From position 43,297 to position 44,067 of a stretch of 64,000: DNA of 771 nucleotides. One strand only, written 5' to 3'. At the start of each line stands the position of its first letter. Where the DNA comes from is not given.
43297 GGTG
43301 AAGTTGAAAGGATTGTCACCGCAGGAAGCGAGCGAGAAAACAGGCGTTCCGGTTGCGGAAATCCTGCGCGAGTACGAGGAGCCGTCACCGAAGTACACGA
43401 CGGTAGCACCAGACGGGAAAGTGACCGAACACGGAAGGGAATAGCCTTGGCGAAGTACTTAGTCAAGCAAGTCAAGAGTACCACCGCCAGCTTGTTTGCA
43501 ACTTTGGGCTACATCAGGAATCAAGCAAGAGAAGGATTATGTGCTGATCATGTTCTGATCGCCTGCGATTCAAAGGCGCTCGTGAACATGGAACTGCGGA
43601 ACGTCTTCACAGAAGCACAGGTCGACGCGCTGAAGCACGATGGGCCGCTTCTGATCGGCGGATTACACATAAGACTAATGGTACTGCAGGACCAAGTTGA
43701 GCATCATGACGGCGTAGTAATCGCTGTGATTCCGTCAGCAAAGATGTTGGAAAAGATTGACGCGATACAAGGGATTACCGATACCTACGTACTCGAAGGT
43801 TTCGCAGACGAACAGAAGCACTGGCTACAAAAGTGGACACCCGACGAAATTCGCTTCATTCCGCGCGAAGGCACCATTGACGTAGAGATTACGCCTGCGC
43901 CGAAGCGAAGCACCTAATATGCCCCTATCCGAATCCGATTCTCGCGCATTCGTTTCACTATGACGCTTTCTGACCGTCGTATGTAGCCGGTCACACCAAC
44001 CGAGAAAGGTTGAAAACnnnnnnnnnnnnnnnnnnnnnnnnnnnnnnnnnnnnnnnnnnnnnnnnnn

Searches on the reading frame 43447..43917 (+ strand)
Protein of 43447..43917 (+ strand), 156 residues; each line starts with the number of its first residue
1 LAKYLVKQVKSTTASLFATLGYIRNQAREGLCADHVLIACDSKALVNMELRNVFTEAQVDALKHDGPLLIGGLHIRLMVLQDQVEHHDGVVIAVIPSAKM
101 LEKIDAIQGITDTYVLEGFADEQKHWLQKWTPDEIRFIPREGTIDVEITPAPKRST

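Call 84: search_protein_families(library=padloc, proteins=[window:43447-43917:+], max_evalue=0.001)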
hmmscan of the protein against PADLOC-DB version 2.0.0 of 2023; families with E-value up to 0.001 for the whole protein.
window:43447-43917:+ (156 aa): 0 families
